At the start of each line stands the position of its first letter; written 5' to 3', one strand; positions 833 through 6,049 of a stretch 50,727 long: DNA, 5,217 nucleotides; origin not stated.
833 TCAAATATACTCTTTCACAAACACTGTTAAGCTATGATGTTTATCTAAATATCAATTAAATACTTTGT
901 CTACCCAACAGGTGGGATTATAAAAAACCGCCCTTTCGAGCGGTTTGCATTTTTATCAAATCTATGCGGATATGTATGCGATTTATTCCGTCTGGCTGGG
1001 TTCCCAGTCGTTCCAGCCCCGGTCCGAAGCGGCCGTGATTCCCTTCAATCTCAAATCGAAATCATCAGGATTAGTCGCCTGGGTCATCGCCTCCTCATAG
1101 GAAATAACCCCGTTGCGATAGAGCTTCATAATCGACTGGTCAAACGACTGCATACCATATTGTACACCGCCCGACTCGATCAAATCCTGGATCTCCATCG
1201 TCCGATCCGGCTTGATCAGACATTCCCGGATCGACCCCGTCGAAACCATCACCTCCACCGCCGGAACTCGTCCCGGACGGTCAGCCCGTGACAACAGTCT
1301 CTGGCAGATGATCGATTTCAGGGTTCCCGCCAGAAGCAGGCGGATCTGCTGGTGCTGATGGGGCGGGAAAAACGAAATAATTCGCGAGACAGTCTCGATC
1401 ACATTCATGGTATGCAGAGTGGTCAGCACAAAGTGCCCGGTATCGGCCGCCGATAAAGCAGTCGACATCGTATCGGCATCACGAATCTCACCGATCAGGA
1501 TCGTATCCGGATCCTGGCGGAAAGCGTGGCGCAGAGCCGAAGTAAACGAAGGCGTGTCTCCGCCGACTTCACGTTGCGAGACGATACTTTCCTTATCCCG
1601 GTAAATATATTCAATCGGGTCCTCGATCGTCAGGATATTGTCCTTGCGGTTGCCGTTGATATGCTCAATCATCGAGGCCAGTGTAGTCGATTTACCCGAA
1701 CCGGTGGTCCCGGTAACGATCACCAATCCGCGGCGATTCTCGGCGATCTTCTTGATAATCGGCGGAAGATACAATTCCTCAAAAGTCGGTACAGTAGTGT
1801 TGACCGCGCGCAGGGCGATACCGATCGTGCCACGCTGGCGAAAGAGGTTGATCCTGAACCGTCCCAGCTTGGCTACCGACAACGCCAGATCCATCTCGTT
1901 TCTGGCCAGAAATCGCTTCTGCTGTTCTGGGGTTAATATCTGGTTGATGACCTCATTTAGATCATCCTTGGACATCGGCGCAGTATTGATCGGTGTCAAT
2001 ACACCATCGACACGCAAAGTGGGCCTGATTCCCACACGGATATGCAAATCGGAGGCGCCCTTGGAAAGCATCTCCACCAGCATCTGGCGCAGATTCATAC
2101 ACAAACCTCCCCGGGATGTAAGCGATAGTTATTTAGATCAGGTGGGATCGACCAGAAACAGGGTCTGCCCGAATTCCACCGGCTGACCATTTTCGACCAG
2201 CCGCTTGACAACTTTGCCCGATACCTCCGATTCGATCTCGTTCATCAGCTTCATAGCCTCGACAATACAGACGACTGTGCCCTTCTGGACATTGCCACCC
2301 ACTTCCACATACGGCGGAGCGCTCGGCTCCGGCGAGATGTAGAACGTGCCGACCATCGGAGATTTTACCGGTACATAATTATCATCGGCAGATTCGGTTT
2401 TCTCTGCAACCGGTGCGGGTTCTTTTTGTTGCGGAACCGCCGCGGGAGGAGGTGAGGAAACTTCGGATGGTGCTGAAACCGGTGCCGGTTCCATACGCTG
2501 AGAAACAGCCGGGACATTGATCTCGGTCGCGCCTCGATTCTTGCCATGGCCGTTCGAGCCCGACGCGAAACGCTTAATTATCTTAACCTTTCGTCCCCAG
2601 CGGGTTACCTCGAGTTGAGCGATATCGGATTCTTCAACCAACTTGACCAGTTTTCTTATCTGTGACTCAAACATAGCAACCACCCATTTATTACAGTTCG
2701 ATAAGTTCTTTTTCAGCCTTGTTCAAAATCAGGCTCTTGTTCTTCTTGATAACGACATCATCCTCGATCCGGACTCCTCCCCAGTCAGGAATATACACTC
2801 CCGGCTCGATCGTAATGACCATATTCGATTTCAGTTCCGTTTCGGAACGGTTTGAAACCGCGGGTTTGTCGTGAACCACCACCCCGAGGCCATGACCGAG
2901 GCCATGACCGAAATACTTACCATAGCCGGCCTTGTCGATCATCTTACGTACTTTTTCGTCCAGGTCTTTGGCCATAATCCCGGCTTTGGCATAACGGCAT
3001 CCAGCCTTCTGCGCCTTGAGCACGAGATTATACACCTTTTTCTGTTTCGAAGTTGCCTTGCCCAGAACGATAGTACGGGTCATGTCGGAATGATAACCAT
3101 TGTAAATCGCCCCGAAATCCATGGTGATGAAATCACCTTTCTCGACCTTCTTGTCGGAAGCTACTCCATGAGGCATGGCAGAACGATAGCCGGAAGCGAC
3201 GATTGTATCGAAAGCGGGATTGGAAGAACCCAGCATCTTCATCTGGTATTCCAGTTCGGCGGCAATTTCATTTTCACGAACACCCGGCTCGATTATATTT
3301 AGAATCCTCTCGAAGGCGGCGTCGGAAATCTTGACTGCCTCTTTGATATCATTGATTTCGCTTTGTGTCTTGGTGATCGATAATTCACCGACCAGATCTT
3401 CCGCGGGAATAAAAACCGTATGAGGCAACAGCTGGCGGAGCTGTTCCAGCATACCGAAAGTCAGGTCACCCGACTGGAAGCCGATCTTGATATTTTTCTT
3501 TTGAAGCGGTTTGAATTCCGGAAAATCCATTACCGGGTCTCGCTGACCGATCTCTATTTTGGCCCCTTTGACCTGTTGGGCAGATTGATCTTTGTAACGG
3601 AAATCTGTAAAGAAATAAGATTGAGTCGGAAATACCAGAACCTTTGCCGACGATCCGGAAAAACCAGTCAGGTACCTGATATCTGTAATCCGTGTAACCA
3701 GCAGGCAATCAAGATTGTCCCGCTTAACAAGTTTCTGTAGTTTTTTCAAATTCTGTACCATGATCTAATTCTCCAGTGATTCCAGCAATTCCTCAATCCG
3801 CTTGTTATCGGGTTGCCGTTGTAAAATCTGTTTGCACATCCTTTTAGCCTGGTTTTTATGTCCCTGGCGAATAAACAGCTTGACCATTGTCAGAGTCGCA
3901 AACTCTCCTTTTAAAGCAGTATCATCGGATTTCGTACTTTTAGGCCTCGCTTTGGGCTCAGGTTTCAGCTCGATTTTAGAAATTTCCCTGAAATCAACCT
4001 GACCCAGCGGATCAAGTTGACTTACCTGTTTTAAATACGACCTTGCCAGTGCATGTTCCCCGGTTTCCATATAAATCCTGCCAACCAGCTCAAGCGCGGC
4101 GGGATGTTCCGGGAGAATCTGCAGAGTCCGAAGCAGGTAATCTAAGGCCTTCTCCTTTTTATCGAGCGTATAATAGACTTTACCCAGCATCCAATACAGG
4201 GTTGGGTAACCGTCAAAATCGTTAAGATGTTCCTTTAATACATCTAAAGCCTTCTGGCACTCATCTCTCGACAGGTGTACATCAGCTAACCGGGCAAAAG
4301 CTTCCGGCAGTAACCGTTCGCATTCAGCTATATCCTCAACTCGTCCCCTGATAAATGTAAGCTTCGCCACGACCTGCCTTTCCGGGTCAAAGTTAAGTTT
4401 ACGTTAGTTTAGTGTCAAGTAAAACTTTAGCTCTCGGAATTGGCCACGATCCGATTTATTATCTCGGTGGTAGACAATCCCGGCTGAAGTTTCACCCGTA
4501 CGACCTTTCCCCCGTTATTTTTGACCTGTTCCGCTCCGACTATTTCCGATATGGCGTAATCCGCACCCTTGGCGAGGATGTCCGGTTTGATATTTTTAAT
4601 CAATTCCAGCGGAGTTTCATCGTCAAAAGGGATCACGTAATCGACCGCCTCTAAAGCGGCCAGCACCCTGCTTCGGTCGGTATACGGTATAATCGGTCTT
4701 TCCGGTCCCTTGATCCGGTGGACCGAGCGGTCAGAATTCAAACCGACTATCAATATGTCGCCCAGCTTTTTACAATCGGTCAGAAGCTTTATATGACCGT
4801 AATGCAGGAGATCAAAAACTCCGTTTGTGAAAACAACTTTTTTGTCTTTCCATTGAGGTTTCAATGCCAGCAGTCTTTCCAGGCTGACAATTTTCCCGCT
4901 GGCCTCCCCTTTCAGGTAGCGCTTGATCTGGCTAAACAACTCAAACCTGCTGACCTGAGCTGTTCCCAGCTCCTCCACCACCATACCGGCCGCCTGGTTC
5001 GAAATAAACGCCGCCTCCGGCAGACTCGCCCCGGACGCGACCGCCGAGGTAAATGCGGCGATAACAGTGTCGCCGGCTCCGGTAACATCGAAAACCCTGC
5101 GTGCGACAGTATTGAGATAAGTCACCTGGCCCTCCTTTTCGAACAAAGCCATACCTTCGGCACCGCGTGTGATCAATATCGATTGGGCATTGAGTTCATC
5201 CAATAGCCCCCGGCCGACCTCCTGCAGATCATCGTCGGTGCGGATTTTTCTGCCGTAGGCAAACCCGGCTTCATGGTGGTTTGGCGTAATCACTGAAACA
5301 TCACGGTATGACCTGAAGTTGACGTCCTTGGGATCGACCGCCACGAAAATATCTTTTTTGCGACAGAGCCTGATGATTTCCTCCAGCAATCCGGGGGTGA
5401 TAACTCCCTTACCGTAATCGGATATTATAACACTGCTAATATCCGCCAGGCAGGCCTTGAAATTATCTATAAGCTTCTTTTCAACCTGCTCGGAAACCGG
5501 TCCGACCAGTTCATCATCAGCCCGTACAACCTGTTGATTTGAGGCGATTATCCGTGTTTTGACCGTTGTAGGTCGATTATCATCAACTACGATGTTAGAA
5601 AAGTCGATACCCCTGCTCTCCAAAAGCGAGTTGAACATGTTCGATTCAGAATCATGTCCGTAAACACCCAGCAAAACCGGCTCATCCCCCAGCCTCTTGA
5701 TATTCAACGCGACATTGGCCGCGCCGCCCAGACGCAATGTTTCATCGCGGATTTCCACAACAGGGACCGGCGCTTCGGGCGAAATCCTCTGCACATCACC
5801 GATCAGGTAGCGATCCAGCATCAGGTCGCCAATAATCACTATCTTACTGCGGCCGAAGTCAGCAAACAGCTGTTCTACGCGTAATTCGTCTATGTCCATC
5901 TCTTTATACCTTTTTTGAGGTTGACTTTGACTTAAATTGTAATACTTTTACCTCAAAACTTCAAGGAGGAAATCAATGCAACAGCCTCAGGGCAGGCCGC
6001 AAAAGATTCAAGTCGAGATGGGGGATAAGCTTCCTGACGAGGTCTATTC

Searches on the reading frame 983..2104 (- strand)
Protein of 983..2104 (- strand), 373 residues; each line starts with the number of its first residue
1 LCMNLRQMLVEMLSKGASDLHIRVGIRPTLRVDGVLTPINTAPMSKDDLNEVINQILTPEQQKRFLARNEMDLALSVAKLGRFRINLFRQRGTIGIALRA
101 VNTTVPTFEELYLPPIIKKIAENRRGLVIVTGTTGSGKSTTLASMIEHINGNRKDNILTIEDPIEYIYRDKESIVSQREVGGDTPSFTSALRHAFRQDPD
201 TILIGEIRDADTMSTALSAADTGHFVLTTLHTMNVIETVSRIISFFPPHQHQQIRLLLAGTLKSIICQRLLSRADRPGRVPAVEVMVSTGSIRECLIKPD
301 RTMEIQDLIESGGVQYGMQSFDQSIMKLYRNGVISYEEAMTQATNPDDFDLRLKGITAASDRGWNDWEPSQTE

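Call 7: search_protein_families(library=pfam, proteins=[window:983-2104:-])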
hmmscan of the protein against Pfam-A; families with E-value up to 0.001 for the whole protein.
window:983-2104:- (373 aa): 5 families
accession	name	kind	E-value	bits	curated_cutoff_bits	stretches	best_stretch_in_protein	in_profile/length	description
PF00437.27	T2SSE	-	1.8e-45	155.6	24.9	1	5-280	12-287/370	Type II/IV secretion system protein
PF13401.12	AAA_22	-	6.1e-05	23.8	27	0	124-166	4-45/130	AAA domain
PF25199.1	nSTAND_NTPase5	-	0.00013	22.3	34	1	118-166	34-82/145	Novel STAND NTPase 5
PF04851.21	ResIII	-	0.00023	21.5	22.5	1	116-237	15-114/164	Type III restriction enzyme, res subunit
PF13191.12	AAA_16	-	0.0003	21.8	32.6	0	117-162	16-58/167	AAA ATPase domain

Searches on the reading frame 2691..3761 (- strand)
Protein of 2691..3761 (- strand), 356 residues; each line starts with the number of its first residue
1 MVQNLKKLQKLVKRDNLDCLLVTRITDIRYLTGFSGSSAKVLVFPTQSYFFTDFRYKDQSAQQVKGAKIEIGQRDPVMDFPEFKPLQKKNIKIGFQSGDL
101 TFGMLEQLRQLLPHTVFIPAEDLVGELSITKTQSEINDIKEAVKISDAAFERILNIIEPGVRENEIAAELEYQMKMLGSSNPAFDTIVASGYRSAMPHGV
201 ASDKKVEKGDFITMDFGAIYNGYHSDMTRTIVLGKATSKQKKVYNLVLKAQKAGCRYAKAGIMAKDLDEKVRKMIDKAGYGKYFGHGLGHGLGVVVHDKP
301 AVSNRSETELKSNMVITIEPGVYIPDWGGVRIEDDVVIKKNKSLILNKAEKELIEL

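Call 7: search_protein_families(library=pfam, proteins=[window:2691-3761:-])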
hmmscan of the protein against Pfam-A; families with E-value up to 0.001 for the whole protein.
window:2691-3761:- (356 aa): 2 families
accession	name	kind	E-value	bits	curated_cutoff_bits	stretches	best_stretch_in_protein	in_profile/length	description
PF00557.29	Peptidase_M24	-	7.4e-76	255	23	1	139-339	3-207/208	Metallopeptidase family M24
PF01321.24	Creatinase_N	-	3.6e-19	70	22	1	5-125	2-123/128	Creatinase/Prolidase N-terminal domain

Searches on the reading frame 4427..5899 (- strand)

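Call 7: search_protein_families(library=pfam, proteins=[window:4427-5899:-])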
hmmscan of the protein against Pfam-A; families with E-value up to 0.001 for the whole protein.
window:4427-5899:- (490 aa): 3 families
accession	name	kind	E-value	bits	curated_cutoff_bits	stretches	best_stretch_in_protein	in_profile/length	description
PF00294.29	PfkB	-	9.6e-47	160.2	25.8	1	18-314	2-296/302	pfkB family carbohydrate kinase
PF01467.32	CTP_transf_like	-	1.3e-21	77.6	21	1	357-483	1-133/133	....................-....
PF08543.17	Phos_pyr_kin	-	5.6e-10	39.4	27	1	200-297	119-221/246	Phosphomethylpyrimidine kinase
